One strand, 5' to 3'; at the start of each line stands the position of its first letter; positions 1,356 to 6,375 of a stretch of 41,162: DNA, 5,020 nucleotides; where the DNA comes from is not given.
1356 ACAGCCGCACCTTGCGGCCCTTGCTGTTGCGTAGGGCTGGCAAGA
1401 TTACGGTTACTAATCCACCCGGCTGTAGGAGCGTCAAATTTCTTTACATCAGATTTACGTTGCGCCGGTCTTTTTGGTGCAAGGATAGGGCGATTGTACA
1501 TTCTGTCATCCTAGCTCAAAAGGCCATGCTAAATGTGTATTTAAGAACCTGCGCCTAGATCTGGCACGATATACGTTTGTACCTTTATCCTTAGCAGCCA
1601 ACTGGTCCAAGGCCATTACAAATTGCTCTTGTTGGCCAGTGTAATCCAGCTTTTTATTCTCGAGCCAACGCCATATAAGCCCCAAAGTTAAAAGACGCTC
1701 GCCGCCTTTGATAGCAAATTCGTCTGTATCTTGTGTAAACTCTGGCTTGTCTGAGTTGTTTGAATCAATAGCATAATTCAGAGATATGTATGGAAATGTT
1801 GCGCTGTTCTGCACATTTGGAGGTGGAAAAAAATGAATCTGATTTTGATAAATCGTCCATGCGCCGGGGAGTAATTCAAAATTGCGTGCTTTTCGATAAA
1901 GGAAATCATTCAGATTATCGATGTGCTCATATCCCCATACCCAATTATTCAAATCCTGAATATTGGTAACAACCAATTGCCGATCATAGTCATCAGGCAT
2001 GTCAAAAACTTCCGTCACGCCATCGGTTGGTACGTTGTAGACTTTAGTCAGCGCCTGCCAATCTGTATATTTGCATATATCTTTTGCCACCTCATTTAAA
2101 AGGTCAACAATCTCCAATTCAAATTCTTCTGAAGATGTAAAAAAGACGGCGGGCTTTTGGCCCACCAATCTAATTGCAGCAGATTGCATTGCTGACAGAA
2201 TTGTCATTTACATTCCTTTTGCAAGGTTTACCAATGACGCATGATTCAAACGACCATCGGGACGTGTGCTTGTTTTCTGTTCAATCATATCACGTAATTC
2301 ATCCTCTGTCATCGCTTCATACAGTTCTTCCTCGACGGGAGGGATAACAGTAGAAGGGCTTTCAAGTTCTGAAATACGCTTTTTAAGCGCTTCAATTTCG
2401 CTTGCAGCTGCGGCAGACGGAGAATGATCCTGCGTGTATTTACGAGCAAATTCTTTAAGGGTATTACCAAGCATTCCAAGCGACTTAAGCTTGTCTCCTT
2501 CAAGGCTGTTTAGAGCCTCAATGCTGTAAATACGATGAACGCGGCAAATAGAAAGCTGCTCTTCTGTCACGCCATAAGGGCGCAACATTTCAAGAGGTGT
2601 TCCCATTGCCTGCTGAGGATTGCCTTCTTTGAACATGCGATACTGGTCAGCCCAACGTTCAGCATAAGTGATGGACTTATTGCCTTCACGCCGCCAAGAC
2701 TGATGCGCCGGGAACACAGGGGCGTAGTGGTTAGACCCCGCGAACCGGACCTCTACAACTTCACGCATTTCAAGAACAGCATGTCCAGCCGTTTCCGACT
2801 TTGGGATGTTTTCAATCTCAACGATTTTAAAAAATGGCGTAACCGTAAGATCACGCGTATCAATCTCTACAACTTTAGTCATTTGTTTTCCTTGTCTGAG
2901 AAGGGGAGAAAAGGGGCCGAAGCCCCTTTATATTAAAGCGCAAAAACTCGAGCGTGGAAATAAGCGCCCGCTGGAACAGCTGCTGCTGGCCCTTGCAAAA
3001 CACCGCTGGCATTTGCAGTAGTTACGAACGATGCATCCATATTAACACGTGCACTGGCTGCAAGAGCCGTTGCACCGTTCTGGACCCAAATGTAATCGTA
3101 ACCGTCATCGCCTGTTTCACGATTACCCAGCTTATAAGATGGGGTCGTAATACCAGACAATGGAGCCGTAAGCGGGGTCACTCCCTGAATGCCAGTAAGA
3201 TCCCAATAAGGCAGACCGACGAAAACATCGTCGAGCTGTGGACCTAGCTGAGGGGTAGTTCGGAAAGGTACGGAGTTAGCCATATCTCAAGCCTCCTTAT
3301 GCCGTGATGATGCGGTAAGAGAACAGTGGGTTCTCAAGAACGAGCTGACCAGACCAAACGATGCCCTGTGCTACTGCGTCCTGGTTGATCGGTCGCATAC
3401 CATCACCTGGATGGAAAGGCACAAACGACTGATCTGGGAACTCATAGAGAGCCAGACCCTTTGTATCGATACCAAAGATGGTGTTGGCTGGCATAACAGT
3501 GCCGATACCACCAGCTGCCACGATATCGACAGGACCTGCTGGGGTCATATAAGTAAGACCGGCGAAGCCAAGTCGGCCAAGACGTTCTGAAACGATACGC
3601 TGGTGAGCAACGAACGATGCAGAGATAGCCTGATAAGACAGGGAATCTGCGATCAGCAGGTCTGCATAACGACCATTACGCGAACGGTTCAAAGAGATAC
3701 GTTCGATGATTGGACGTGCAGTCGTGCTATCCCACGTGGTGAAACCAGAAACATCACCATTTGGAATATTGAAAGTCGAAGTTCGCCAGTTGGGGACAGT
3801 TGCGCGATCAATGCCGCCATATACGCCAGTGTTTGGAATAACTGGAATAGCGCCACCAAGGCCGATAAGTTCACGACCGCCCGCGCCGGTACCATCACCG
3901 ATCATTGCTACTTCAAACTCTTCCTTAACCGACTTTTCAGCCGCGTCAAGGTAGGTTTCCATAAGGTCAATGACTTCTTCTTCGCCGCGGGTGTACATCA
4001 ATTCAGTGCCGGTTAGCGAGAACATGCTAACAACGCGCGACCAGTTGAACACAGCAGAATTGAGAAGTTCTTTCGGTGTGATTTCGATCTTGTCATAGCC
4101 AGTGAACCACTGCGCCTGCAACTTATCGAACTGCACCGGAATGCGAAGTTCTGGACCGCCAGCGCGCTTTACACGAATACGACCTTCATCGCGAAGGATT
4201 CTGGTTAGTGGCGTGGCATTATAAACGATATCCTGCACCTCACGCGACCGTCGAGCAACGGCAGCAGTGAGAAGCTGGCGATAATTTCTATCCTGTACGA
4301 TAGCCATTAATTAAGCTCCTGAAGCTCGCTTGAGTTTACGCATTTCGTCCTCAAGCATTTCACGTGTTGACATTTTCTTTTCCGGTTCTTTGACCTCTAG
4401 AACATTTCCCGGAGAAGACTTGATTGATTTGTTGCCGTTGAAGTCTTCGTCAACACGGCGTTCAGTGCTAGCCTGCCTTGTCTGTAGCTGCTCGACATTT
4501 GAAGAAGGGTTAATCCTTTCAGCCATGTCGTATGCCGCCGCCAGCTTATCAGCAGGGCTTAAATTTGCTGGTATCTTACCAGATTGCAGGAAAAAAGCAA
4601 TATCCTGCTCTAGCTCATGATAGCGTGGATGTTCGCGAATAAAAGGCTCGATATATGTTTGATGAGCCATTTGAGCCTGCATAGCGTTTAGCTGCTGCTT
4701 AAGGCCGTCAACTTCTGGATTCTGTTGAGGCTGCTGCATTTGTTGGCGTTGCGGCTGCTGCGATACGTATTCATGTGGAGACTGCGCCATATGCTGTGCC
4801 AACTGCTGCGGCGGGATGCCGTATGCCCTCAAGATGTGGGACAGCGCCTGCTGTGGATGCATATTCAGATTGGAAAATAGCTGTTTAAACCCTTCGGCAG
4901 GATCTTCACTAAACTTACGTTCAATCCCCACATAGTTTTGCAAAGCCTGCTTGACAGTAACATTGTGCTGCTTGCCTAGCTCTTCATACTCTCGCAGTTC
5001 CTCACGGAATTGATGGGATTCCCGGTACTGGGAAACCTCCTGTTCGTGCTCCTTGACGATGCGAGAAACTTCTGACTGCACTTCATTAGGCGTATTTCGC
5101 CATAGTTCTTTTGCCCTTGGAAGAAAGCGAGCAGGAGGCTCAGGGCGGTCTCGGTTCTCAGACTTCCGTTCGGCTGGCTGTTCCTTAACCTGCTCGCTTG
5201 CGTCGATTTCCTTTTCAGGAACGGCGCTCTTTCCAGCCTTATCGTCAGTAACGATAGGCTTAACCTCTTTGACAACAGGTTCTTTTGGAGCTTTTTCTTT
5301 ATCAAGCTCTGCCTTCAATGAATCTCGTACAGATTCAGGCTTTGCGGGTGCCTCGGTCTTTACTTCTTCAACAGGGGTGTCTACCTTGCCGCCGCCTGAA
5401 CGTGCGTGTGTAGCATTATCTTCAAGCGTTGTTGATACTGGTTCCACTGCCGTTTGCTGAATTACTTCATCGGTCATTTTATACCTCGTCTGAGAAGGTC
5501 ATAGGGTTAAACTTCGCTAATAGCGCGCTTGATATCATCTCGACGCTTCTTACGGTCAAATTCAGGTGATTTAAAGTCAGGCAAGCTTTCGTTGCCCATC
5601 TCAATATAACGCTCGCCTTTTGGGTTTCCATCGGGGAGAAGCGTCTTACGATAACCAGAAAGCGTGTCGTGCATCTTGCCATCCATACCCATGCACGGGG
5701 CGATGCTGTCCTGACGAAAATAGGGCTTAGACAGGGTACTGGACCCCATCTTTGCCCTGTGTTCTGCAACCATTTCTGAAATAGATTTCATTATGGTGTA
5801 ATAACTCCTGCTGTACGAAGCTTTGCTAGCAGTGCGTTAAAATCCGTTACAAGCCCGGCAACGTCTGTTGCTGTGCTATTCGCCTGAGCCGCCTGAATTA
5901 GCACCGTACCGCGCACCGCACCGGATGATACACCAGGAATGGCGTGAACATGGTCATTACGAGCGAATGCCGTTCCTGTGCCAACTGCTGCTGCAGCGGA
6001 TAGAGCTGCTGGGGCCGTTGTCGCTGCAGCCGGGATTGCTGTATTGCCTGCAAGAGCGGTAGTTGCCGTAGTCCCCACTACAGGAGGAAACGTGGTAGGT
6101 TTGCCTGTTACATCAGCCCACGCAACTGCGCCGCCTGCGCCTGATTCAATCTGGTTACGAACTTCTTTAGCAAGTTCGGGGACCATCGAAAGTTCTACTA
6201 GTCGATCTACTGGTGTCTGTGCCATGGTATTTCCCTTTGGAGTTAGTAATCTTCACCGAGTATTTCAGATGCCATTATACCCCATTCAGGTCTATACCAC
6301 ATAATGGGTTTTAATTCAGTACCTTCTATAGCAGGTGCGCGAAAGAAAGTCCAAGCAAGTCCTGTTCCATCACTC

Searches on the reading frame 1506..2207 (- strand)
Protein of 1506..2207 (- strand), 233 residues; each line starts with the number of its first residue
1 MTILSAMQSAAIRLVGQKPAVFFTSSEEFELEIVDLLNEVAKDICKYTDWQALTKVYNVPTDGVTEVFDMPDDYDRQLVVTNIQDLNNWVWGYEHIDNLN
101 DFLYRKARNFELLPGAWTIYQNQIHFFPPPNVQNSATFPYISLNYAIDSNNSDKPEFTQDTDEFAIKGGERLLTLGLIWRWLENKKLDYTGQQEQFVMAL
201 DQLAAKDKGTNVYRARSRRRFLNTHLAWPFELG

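Call 84: search_protein_families(library=pfam, proteins=[window:1506-2207:-], max_evalue=0.01)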
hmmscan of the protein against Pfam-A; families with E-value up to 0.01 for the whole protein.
window:1506-2207:- (233 aa): 1 family
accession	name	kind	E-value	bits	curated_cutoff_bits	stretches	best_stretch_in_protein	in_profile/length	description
PF24175.2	SU10_adaptor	-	7.4e-12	46.6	27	1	1-207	1-185/194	SU10 adaptor protein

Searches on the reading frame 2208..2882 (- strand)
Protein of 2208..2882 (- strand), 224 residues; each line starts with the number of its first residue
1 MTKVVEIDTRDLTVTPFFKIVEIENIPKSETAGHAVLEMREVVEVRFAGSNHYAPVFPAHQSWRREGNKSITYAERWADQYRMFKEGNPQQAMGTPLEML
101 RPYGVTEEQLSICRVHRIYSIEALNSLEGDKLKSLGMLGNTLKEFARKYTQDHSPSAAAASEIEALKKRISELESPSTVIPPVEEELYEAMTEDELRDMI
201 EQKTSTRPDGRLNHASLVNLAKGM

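Call 84: search_protein_families(library=pfam, proteins=[window:2208-2882:-], max_evalue=0.01)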
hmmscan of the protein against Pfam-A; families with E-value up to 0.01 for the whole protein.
window:2208-2882:- (224 aa): 0 families

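Call 97: search_protein_families(library=phrogs, proteins=[window:2208-2882:-], max_evalue=0.001)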
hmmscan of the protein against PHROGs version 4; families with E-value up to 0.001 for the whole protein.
window:2208-2882:- (224 aa): 1 family
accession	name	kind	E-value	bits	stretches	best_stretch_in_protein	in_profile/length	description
phrog_20268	-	unknown function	7.3e-119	396.5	1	1-224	1-227/227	-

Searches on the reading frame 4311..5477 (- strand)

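Call 44: search_protein_families(library=pfam, proteins=[window:4311-5477:-], max_evalue=0.01)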
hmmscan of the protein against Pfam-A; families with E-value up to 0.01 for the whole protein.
window:4311-5477:- (388 aa): 0 families

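Call 97: search_protein_families(library=phrogs, proteins=[window:4311-5477:-], max_evalue=0.001)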
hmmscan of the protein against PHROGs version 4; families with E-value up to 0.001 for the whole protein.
window:4311-5477:- (388 aa): 1 family
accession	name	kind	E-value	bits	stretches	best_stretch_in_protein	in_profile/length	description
phrog_25516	-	head and packaging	2.7e-185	617.1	1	1-385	1-393/393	virion structural protein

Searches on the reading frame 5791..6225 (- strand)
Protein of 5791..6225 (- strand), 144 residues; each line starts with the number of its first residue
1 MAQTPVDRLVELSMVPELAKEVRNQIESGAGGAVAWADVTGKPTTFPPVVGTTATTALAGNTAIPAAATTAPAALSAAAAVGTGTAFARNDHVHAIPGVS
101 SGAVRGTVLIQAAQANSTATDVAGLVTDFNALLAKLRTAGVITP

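Call 84: search_protein_families(library=pfam, proteins=[window:5791-6225:-], max_evalue=0.01)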
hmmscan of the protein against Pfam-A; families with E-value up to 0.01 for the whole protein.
window:5791-6225:- (144 aa): 1 family
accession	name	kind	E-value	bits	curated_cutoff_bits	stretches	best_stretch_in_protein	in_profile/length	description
PF11133.13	Phage_head_fibr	-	6.8e-07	29.4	24.6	1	106-142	240-276/277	Head fiber protein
